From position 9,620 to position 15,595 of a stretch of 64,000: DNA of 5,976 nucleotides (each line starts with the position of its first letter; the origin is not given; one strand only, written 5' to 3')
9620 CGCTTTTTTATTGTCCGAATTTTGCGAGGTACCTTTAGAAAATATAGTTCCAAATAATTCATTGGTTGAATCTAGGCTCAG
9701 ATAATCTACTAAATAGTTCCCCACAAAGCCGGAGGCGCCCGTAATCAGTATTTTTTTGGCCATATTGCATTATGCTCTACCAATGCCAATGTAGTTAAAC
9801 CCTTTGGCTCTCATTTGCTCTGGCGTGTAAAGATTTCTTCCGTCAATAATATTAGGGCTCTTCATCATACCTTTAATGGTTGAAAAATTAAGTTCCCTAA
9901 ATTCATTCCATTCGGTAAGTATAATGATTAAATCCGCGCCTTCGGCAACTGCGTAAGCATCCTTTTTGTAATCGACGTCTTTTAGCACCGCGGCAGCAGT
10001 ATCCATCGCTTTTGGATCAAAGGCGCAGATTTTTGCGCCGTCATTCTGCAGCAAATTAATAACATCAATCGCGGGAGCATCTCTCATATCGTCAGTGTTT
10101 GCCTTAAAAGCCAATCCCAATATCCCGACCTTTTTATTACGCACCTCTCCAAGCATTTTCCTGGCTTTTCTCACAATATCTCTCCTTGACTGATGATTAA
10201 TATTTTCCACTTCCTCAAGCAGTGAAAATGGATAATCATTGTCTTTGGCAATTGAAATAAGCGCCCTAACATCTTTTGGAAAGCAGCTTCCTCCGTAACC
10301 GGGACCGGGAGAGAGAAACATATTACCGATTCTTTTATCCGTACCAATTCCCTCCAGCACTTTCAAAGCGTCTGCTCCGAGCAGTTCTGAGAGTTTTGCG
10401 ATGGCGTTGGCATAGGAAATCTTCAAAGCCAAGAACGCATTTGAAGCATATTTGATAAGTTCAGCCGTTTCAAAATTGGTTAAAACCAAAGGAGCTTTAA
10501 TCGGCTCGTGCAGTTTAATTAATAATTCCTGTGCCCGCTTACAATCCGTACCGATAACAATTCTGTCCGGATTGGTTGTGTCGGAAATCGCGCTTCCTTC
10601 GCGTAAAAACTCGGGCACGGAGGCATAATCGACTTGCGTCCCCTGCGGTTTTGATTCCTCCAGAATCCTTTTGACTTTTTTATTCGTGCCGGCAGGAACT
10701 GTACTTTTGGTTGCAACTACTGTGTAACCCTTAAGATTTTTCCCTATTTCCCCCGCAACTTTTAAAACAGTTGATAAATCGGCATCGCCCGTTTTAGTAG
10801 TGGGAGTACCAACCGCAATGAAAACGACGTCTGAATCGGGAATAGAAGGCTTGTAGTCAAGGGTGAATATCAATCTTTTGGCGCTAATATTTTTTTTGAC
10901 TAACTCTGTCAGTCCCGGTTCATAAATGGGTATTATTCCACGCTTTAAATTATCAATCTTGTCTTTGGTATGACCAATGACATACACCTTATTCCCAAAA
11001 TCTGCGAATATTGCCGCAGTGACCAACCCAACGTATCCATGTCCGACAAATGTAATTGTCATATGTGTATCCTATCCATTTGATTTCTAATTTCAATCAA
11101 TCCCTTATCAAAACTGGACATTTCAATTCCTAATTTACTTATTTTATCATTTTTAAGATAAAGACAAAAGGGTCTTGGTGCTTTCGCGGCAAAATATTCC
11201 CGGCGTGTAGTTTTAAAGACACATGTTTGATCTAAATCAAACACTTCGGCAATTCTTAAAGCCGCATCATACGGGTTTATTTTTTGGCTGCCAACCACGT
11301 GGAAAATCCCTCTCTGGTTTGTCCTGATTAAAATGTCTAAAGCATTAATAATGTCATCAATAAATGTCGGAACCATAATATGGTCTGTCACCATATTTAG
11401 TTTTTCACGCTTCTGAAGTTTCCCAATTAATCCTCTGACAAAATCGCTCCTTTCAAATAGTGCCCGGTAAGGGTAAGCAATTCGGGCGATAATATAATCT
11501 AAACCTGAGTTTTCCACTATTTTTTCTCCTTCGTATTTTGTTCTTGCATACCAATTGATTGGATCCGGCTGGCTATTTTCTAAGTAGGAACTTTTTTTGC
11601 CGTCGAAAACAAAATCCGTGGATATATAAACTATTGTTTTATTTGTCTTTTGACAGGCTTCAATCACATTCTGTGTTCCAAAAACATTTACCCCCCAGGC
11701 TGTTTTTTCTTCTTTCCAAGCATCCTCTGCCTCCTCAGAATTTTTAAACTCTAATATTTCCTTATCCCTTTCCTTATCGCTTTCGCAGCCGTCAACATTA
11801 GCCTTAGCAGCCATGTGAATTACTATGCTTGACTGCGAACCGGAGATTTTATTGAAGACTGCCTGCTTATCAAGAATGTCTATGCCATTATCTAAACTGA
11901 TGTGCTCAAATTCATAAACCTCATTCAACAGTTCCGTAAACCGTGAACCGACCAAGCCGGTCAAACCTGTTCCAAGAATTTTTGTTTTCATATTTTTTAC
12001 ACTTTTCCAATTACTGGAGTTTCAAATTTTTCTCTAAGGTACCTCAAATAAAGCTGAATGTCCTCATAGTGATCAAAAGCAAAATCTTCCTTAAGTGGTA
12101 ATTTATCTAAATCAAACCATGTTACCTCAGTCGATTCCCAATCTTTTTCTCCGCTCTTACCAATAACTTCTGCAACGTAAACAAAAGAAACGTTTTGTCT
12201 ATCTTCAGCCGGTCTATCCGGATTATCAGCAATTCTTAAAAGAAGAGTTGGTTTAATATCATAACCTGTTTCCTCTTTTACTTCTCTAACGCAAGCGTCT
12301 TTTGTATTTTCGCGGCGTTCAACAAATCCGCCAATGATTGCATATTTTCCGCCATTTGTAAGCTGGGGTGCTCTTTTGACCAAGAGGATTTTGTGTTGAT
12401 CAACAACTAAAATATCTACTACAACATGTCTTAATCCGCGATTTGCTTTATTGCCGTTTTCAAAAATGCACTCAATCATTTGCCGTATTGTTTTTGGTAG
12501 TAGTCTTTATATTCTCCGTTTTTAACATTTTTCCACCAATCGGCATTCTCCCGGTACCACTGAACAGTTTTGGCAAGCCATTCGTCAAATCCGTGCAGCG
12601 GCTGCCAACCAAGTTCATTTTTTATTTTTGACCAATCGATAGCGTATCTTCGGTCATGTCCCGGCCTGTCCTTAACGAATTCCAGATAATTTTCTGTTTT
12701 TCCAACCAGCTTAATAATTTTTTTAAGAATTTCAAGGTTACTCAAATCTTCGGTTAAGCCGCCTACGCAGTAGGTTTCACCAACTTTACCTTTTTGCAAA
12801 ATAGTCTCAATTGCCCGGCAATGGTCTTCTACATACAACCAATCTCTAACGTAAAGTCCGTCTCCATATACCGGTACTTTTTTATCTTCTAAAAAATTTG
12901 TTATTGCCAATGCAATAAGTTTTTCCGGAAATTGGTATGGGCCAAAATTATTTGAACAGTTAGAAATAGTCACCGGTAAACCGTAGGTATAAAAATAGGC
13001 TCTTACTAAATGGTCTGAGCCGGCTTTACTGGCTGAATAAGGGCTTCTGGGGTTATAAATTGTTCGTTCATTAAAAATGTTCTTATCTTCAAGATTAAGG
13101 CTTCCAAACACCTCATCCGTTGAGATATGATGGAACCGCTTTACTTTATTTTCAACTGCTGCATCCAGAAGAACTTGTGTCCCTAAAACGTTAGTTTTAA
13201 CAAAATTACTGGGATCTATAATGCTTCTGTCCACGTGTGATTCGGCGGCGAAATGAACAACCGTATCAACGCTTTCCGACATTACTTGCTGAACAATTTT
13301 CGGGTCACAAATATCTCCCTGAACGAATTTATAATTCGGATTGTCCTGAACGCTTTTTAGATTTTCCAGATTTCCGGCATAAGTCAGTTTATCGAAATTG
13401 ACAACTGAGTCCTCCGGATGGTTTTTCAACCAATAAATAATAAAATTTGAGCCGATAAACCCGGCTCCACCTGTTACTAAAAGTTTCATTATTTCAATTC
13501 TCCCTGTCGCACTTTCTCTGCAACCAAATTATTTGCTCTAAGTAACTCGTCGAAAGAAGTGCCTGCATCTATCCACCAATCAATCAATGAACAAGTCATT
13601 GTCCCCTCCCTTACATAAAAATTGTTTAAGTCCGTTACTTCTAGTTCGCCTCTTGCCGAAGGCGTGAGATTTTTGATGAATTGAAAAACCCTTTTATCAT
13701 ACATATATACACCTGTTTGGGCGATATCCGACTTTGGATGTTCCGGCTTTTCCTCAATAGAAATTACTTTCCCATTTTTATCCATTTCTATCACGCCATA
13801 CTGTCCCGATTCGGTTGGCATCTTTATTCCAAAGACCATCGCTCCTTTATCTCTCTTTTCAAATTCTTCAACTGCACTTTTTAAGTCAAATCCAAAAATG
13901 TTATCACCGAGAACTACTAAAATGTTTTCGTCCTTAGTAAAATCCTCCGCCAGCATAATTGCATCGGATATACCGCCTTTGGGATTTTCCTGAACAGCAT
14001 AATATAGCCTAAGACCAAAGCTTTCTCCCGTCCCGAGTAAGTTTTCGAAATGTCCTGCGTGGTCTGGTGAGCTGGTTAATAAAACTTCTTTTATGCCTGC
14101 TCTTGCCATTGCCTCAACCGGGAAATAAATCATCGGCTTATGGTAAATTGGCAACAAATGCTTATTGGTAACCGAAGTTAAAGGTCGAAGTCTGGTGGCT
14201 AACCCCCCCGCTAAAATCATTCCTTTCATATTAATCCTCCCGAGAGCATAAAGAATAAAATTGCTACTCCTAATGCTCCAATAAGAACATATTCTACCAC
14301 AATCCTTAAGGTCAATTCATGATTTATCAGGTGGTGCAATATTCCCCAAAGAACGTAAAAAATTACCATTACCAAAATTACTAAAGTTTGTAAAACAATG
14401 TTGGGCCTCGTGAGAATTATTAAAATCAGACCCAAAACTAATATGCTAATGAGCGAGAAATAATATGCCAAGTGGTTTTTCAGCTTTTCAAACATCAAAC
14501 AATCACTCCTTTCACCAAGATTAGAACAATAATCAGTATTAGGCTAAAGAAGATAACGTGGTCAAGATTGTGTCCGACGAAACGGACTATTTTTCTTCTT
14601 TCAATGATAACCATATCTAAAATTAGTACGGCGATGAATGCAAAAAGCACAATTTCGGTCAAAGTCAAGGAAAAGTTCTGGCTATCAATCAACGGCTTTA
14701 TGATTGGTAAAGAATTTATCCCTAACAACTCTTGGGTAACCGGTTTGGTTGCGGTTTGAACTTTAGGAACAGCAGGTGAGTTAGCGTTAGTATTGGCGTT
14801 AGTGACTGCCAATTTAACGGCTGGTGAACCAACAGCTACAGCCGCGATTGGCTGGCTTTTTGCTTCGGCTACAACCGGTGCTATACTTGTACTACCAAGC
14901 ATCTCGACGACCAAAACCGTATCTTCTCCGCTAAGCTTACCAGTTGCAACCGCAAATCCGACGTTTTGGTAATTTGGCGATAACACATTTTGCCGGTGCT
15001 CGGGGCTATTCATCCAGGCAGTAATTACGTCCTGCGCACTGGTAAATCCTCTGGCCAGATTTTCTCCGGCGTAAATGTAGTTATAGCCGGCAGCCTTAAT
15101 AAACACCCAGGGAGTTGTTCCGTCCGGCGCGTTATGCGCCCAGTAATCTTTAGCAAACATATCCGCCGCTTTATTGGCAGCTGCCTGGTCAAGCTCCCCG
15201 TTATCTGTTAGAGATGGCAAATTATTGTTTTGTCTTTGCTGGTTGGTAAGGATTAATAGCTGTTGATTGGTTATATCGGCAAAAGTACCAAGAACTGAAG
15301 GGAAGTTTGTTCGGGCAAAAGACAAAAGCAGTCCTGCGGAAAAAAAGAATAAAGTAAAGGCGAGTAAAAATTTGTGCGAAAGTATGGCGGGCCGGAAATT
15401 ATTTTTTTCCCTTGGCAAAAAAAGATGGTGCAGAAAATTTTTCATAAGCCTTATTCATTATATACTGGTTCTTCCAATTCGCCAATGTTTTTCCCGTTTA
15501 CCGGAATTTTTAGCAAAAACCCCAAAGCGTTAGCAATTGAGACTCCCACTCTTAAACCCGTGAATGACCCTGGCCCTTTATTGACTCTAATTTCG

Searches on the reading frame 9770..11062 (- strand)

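Call 78: search_protein_families(library=pfam, proteins=[window:9770-11062:-], max_evalue=0.00001)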
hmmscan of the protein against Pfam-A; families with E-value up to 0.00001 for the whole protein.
window:9770-11062:- (430 aa): 3 families
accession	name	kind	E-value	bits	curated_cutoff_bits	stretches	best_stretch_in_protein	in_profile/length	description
PF03721.20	UDPG_MGDP_dh_N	-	3.8e-58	196.6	27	1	1-182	1-185/187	UDP-glucose/GDP-mannose dehydrogenase family, NAD binding domain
PF00984.24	UDPG_MGDP_dh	-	5e-36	123.1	25.4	1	198-290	1-93/94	UDP-glucose/GDP-mannose dehydrogenase family, central domain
PF03720.21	UDPG_MGDP_dh_C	-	3.8e-33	114.4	30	1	313-413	1-102/103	UDP-glucose/GDP-mannose dehydrogenase family, UDP binding domain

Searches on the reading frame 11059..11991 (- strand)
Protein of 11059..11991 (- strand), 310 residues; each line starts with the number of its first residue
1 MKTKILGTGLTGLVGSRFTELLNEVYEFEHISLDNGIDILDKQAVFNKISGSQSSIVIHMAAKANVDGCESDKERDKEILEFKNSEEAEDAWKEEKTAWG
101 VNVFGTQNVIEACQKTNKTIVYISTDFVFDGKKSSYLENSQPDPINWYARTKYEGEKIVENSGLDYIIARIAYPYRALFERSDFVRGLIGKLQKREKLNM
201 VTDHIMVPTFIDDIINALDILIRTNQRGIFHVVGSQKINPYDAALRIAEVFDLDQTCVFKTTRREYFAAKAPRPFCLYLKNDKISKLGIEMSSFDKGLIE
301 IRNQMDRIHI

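Call 78: search_protein_families(library=pfam, proteins=[window:11059-11991:-], max_evalue=0.00001)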
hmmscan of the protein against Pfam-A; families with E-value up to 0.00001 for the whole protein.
window:11059-11991:- (310 aa): 7 families
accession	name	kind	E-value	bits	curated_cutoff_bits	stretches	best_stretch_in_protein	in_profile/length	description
PF04321.23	RmlD_sub_bind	-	2.7e-53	181.3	27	2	91-304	67-284/287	RmlD substrate binding domain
PF01370.27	Epimerase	-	9.5e-17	61.6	20.9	1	91-227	80-230/240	NAD dependent epimerase/dehydratase family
PF07993.18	NAD_binding_4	-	2.3e-08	34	20.1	1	95-190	105-228/258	Male sterility protein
PF01073.25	3Beta_HSD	-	2.8e-08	33.6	22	0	96-161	86-159/280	3-beta hydroxysteroid dehydrogenase/isomerase family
PF16363.11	GDP_Man_Dehyd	-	1.4e-06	28.5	27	0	8-163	3-168/332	GDP-mannose 4,6 dehydratase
PF13460.12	NAD_binding_10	-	5.5e-06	26.8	27.2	1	79-172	77-144/184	NAD(P)H-binding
PF02719.21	Polysacc_synt_2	-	9e-06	25.5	20.2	0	98-126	100-129/293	Polysaccharide biosynthesis protein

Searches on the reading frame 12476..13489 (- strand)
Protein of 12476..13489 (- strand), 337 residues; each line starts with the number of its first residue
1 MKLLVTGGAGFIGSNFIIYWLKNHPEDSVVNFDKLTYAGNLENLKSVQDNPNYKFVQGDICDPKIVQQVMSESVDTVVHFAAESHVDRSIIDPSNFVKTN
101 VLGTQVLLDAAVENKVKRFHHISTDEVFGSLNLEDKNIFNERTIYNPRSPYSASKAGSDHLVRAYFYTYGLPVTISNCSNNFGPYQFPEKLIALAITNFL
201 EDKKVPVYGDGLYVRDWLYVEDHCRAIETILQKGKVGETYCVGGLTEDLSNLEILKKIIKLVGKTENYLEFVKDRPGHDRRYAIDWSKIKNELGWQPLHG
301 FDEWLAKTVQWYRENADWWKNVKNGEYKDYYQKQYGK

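Call 78: search_protein_families(library=pfam, proteins=[window:12476-13489:-], max_evalue=0.00001)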
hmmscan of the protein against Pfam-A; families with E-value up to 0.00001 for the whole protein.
window:12476-13489:- (337 aa): 7 families
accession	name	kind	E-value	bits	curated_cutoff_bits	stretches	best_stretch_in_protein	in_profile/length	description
PF16363.11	GDP_Man_Dehyd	-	1.6e-84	284.7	27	1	4-307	1-331/332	GDP-mannose 4,6 dehydratase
PF01370.27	Epimerase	-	3e-64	217.2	20.9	1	4-243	2-240/240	NAD dependent epimerase/dehydratase family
PF01073.25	3Beta_HSD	-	3.5e-20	72.6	22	1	4-221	1-219/280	3-beta hydroxysteroid dehydrogenase/isomerase family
PF02719.21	Polysacc_synt_2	-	2.3e-19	70.1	20.2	1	3-132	1-136/293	Polysaccharide biosynthesis protein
PF07993.18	NAD_binding_4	-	1.2e-15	57.8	20.1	1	5-179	1-205/258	Male sterility protein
PF04321.23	RmlD_sub_bind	-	9.4e-13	48.3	27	1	1-166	1-140/287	RmlD substrate binding domain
PF13460.12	NAD_binding_10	-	1e-06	29.2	27.2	1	38-164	26-133/184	NAD(P)H-binding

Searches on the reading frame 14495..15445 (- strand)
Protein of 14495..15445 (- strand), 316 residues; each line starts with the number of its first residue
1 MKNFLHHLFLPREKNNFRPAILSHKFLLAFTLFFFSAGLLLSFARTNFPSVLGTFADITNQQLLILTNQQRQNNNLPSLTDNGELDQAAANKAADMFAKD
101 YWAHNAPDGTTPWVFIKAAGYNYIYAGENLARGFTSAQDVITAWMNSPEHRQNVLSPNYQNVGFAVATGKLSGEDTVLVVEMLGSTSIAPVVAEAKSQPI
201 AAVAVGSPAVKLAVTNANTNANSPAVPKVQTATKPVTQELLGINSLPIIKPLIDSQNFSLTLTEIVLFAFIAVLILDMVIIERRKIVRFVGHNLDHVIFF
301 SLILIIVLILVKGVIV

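Call 78: search_protein_families(library=pfam, proteins=[window:14495-15445:-], max_evalue=0.00001)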
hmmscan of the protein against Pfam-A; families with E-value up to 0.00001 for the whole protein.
window:14495-15445:- (316 aa): 1 family
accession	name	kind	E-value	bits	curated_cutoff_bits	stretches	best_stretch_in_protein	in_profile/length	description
PF00188.32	CAP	-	4.3e-20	73.1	21.1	1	66-176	3-111/117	Cysteine-rich secretory protein family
